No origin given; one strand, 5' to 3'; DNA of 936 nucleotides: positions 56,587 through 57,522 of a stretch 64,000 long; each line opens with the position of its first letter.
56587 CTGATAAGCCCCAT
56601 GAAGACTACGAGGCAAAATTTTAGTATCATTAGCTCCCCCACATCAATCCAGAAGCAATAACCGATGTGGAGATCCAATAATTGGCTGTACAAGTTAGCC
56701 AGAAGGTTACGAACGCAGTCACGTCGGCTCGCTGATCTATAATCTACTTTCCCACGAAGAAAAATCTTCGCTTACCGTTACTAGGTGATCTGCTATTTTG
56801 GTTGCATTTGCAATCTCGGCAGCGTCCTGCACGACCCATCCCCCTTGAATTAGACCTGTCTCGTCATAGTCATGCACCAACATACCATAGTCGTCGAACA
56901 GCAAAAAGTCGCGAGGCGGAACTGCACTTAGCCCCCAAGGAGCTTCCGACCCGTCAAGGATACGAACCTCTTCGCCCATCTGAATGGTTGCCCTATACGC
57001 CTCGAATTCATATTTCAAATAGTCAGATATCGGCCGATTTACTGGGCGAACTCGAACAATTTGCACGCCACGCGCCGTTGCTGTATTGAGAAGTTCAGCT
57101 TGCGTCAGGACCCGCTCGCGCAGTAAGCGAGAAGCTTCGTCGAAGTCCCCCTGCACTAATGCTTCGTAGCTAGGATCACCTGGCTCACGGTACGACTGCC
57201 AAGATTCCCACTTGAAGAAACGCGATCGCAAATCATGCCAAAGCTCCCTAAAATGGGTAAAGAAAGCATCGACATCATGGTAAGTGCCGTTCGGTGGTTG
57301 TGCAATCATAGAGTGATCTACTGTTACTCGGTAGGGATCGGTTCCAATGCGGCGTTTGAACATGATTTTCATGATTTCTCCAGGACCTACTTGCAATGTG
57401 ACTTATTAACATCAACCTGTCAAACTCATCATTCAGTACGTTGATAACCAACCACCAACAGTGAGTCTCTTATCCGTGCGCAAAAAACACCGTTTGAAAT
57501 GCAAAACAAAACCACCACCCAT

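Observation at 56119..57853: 1.7 kb compositionally foreign islet next to tRNA-Ala, bounded by 28 bp perfect direct repeats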

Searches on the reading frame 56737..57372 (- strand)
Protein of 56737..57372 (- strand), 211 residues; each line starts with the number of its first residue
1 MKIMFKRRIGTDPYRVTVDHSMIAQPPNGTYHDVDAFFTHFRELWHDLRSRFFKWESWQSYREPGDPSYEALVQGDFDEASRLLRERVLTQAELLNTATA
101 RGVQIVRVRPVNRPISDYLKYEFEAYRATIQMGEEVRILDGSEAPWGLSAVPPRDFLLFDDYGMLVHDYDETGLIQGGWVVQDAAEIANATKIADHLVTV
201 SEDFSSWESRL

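Call 6: search_protein_families(library=pfam, max_evalue=1, proteins=[window:56737-57372:-])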
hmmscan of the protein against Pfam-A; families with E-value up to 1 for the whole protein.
window:56737-57372:- (211 aa): 1 family
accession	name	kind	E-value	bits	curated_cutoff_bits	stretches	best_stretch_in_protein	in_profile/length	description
PF21806.3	DUF6879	-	2.4e-34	118.7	23.9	1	40-207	2-165/167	Family of unknown function (DUF6879)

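Call 7: search_protein_families(library=padloc, max_evalue=1, proteins=[window:56737-57372:-])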
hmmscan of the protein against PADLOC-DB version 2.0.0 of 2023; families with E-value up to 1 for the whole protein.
window:56737-57372:- (211 aa): 0 families

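Call 8: search_protein_families(library=phrogs, max_evalue=1, proteins=[window:56737-57372:-])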
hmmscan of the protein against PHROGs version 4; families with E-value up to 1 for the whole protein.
window:56737-57372:- (211 aa): 0 families

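Call 10: find_encoding_contigs(protein=window:56737-57372:-, flank=6000, max_places=10)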
Protein window:56737-57372:- (211 aa): no gene with exactly this product is on record in the collection.

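Call 13: find_homologous_proteins(query=window:56737-57372:-)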
Query window:56737-57372:- (211 aa): 9 proteins with E <= 0.001 among 109 candidates.
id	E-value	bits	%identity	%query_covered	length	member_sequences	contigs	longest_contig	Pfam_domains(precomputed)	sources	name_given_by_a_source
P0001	1.9e-138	477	100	99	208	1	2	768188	PF21806.4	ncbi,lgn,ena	-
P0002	2.7e-35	140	42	87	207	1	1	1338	PF21806.4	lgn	-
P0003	7.0e-32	129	38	87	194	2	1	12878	PF21806.4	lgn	-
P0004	7.0e-29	119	38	86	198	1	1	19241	PF21806.4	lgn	-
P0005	6.3e-28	116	38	76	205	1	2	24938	PF21806.4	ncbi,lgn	-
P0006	1.1e-27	115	37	77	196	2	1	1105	PF21806.4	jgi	jgi:hypothetical protein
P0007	4.0e-27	113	41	72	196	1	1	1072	PF21806.4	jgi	jgi:Family of unknown function (DUF6879)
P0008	9.3e-26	109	40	76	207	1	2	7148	PF21806.4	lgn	-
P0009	1.3e-25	108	39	72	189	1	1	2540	PF21806.4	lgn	-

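Call 16: find_encoding_contigs(protein=P0005, flank=6000, max_places=4)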
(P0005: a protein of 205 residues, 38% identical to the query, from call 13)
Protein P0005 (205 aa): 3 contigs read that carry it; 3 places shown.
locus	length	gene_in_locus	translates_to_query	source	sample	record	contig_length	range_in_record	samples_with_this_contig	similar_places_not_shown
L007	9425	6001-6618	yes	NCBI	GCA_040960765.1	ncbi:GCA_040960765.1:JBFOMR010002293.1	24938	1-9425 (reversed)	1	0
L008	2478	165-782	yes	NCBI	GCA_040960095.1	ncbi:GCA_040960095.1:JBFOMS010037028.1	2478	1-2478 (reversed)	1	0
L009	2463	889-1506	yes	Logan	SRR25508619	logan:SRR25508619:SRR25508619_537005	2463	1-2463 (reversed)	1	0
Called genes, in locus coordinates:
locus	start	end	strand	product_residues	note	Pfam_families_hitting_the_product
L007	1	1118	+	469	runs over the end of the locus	PF05141:DIT1_PvcA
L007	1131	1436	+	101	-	PF07876:Dabb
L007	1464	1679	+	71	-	-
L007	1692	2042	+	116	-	PF13560:HTH_31, PF12844:HTH_19 (weak), PF01381:HTH_3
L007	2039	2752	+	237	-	-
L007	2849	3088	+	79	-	PF14452:Multi_ubiq (weak)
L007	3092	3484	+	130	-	-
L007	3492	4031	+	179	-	-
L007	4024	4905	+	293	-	PF00899:ThiF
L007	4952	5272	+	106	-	-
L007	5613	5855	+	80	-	-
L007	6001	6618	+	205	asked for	PF21806:DUF6879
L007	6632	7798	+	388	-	PF00551:Formyl_trans_N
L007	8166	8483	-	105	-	-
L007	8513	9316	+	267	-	PF13604:AAA_30 (faint), PF00580:UvrD-helicase (weak), PF13245:AAA_19, PF00580:UvrD-helicase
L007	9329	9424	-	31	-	?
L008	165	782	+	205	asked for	PF21806:DUF6879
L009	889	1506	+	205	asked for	PF21806:DUF6879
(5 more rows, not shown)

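Call 17: find_encoding_contigs(protein=P0004, flank=6000, max_places=4)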
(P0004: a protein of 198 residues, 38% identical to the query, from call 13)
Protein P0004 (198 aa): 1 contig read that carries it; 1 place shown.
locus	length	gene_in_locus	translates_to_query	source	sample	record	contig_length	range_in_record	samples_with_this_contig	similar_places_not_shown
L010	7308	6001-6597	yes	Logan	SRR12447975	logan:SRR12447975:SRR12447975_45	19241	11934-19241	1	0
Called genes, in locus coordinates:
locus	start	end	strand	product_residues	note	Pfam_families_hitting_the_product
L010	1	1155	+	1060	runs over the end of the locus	PF00873:ACR_tran, PF02355:SecD_SecF_C (faint), PF03176:MMPL (weak)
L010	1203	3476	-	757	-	PF04879:Molybdop_Fe4S4, PF00384:Molybdopterin, PF01568:Molydop_binding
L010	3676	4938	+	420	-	PF05579:Peptidase_S32 (faint), PF00089:Trypsin, PF13365:Trypsin_2, PF10989:DUF2808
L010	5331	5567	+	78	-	-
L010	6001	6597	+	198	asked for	PF21806:DUF6879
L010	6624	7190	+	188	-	-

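Call 34: search_protein_families(library=pfam, max_evalue=1, proteins=[L010:5331-5567:+, L010:6624-7190:+, L007:5613-5855:+, L007:6632-7798:+])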
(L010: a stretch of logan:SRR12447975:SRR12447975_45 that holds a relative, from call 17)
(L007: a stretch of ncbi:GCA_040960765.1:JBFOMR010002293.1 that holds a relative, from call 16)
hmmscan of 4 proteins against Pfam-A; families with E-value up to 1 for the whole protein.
L010:5331-5567:+ (78 aa): 0 families

L010:6624-7190:+ (188 aa): 1 family
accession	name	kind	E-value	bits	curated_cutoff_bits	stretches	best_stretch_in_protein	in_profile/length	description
PF05338.17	DUF717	-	0.077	13.6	27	1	133-158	10-35/55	Protein of unknown function (DUF717)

L007:5613-5855:+ (80 aa): 0 families

L007:6632-7798:+ (388 aa): 1 family
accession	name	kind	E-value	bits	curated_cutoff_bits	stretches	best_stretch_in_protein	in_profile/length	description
PF00551.24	Formyl_trans_N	-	1.4e-12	48.2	26.1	1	209-292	74-160/181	Formyl transferase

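Call 35: search_protein_families(library=ncbifam, max_evalue=1, proteins=[window:56737-57372:-, L010:5331-5567:+, L010:6624-7190:+])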
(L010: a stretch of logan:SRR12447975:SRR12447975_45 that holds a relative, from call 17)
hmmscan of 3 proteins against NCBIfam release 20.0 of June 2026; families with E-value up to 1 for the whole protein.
window:56737-57372:- (211 aa): 2 families
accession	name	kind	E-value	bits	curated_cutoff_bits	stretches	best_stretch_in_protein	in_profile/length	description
NF009666.0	PRK13187.1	equivalog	0.15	11.1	423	1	87-146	65-122/305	UDP-3-O-acyl N-acetylglycosamine deacetylase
NF007579.0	PRK10214.1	equivalog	0.3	11.1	60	1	91-108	7-24/32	ilvB operon leader peptide IvbL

L010:5331-5567:+ (78 aa): 0 families

L010:6624-7190:+ (188 aa): 0 families

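Call 48: find_encoding_contigs(protein=P0003, flank=5000, max_places=3)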
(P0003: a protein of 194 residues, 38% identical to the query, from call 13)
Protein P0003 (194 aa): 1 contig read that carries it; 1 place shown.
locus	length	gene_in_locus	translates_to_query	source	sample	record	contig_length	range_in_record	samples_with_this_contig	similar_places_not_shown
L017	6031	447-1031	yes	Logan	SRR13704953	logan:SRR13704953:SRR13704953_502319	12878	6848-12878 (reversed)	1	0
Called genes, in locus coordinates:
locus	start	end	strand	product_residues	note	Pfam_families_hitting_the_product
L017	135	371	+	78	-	-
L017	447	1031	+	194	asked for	PF21806:DUF6879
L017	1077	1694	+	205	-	-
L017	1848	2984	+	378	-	PF18145:SAVED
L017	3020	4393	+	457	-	PF18144:SMODS, PF21654:DncV-like_NTFase, PF18134:AGS_C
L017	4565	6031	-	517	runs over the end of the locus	PF00239:Resolvase, PF07508:Recombinase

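Call 49: find_encoding_contigs(protein=P0008, flank=5000, max_places=3)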
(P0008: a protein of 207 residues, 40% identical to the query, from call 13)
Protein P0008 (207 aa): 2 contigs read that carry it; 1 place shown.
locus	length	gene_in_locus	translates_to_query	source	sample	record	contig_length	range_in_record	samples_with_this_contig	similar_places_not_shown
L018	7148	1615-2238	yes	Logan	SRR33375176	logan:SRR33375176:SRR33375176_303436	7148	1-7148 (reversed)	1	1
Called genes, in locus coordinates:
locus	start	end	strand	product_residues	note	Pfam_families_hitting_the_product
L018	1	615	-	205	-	?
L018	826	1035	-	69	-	-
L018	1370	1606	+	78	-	-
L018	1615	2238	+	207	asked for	PF21806:DUF6879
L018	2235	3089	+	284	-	PF13560:HTH_31, PF01381:HTH_3, PF12844:HTH_19 (weak), PF13413:HTH_25 (faint), PF19054:DUF5753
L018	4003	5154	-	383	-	-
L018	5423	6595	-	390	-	-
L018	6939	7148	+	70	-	?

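Call 50: find_encoding_contigs(protein=P0002, flank=5000, max_places=3)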
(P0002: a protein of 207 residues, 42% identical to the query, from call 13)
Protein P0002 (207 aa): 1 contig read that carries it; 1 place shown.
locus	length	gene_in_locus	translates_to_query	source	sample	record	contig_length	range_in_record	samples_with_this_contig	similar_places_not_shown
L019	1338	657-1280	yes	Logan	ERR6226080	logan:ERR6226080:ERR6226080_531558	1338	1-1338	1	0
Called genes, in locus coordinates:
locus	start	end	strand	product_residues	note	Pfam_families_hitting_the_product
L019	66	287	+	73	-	-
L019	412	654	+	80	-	-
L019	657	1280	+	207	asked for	PF21806:DUF6879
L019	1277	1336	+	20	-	?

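Call 63: predict_structure(alignment_id=A1)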
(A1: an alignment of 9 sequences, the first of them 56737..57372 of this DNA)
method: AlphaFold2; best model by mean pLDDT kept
length: 211 residues; sequences in the alignment: 9
mean_pLDDT: 87.4   pTM: 0.83
mean pLDDT of the five models: 87.4, 84.7, 84.0, 83.1, 82.7
residues with pLDDT >= 90: 159; 70-90: 19; 50-70: 21; < 50: 12
segments of 3 or more residues with pLDDT < 50: 1-12
pLDDT, mean of each block of 10 residues (from residue 1): 38 54 76 97 96 94 96 97 94 93 97 93 95 95 65 87 95 95 93 91 95 85
secondary structure, 60 per line:
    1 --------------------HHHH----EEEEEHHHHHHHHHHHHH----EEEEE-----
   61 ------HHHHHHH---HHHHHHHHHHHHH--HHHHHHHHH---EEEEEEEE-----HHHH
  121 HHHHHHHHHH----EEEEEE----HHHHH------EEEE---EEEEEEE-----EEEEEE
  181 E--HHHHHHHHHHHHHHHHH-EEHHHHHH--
elements in order: H21-24 E29-33 H34-46 E51-55 H67-73 H77-89 H92-100 E104-111 H117-130 E135-140 H145-149 E156-159 E163-169 E175-181 H184-200 H204-209

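Call 66: fold_search(model_id=the predicted structure, library=pdb)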
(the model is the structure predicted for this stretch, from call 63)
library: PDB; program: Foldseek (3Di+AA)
matches with E <= 10: 1001; with E <= 0.001: 18
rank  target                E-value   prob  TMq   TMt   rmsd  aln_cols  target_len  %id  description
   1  9vbh_A                4.0e-06  1.00  0.49  0.27   5.5       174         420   14  Cryo-EM structure of human PLD3 bound to ssDNA (poly(T)) (released 2025-12-24)
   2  8v06_B                3.1e-05  1.00  0.44  0.24   5.6       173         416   14  Crystal structure of mouse PLD3 co-crystallized with 5'Pi-ssDNA for 9 days (released 2024-03-13)
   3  8v07_A                5.4e-05  1.00  0.46  0.26   5.4       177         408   13  Crystal structure of mouse PLD3 co-crystallized with 5'Pi-ssDNA for 30 days (released 2024-03-13)
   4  8v5t_A                5.8e-05  1.00  0.49  0.27   5.2       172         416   14  Crystal structure of Alzheimers disease phospholipase D3 (released 2024-10-09)
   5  8q1k_B                5.8e-05  1.00  0.46  0.25   5.3       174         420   14  Structural analysis of PLD3 reveals insights into the mechanism of lysosomal 5' exonuclease-mediated nucleic acid degr (released 2023-12-06)
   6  8v07_C                6.9e-05  1.00  0.46  0.26   5.4       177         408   13  Crystal structure of mouse PLD3 co-crystallized with 5'Pi-ssDNA for 30 days (released 2024-03-13)
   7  8s86_A                7.3e-05  1.00  0.45  0.26   5.7       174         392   16  human PLD3 homodimer structure (released 2024-05-15)
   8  8v07_B                8.3e-05  1.00  0.46  0.26   5.4       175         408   13  Crystal structure of mouse PLD3 co-crystallized with 5'Pi-ssDNA for 30 days (released 2024-03-13)
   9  8q1k_A                1.2e-04  1.00  0.48  0.26   5.1       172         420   15  Structural analysis of PLD3 reveals insights into the mechanism of lysosomal 5' exonuclease-mediated nucleic acid degr (released 2023-12-06)
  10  8v06_C                1.3e-04  1.00  0.46  0.25   5.4       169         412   13  Crystal structure of mouse PLD3 co-crystallized with 5'Pi-ssDNA for 9 days (released 2024-03-13)
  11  8v05_A                2.1e-04  1.00  0.48  0.26   5.7       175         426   14  Crystal structure of mouse PLD3 (released 2024-03-13)
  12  8v07_D                2.5e-04  1.00  0.47  0.27   5.3       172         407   13  Crystal structure of mouse PLD3 co-crystallized with 5'Pi-ssDNA for 30 days (released 2024-03-13)
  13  8v06_A                3.2e-04  1.00  0.46  0.26   5.4       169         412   13  Crystal structure of mouse PLD3 co-crystallized with 5'Pi-ssDNA for 9 days (released 2024-03-13)
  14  1v0u                  8.4e-04  1.00  0.42  0.20   6.8       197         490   14  Phospholipase D from Streptomyces sp. strain PMF soaked with the product glycerophosphate. (released 2004-06-03)
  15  7jrb                  8.4e-04  1.00  0.43  0.21   6.7       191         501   12  Phospholipase D engineered mutant (released 2021-04-28)
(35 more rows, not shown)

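Call 67: search_solved_structures(query=A1, max_evalue=1)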
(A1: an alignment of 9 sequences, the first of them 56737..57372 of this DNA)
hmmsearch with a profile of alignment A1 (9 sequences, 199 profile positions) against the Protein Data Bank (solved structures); distinct sequences matched with E-value up to 1: 6.
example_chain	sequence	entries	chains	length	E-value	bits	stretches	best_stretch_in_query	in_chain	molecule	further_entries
3rnv_A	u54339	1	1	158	0.16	14.5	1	145-191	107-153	Helper component proteinase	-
3ch7_A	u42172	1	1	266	0.38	13.3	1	132-179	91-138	6-phosphogluconolactonase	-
3css_A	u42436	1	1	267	0.38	13.2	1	132-179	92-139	6-phosphogluconolactonase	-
4r7s_A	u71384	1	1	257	0.43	13.1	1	47-79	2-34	Tetratricopeptide repeat protein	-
1dlb_A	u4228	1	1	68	0.76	12.3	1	163-193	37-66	HIV-1 ENVELOPE GLYCOPROTEIN GP41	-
3o3x_A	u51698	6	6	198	0.87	12.1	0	165-194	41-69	gp41-5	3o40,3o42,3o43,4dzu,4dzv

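Call 72: search_dna_similar(query=window:56737-57372:-, collection=plasmids, mode=protein, max_evalue=0.001, max_rows=15)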
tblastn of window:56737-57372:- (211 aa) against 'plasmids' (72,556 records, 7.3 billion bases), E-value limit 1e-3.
Records with a match: 48; places in all: 51; records where one place covers at least 80% of the query: 3.
Best place of each record, by identity: <60% 48.
By first word of the organism name: Streptomyces 39; Pseudonocardia 4; Kitasatospora 2; Streptosporangium 1; Nonomuraea 1; Amycolatopsis 1.
By predicted mobility (MOB-suite, as given by PLSDB): non-mobilizable 33; mobilizable 15.
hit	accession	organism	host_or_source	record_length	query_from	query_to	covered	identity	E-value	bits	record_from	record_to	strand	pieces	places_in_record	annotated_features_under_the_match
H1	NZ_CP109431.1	Streptosporangium sp. NBC_01495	-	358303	26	207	86%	29.9%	6e-8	59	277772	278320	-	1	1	DUF6879 family protein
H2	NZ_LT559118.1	Nonomuraea gerenzanensis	-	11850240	29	210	86%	26.9%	5e-4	47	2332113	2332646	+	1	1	none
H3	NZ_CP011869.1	Pseudonocardia sp. HH130629-09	Apterostigma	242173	43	207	78%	28.2%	4e-5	51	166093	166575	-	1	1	DUF6879 family protein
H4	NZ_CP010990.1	Pseudonocardia sp. EC080625-04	Apterostigma dentigerum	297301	43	207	78%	28.2%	6e-5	50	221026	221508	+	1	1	DUF6879 family protein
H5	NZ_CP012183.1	Pseudonocardia sp. EC080610-09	Apterostigma dentigerum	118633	41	207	79%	27.8%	1e-5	52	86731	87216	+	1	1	DUF6879 family protein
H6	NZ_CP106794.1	Streptomyces cynarae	microorganism,rhizosphere soil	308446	38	206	80%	25.7%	2e-4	49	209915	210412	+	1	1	DUF6879 family protein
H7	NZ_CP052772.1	Pseudonocardia alni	Cell culture,soil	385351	73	200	61%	33.1%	2e-11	70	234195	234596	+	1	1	DUF6879 family protein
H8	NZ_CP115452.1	Kitasatospora cathayae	microorganism,rhizosphere soil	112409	41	144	49%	36.2%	3e-6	54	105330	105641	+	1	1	DUF6879 family protein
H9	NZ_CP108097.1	Streptomyces sp. NBC_00239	-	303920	93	186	45%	39.4%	3e-4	48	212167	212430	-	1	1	DUF6879 family protein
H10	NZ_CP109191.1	Streptomyces sp. NBC_01707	-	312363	93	203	53%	31.5%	1e-4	49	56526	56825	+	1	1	DUF6879 family protein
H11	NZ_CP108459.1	Kitasatospora sp. NBC_01266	-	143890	94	173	38%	43.8%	6e-7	56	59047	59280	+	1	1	DUF6879 family protein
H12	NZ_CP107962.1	Streptomyces sp. NBC_00376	-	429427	93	202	52%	31.8%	3e-4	49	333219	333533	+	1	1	DUF6879 family protein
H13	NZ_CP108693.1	Streptomyces anulatus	-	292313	93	192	47%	34.0%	8e-5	50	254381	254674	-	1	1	DUF6879 family protein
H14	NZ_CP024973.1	Amycolatopsis sp. TNS106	-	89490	93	188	45%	35.4%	2e-5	52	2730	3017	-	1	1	DUF6879 family protein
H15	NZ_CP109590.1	Streptomyces sp. NBC_01361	-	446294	93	202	52%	30.0%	3e-4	48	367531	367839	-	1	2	DUF6879 family protein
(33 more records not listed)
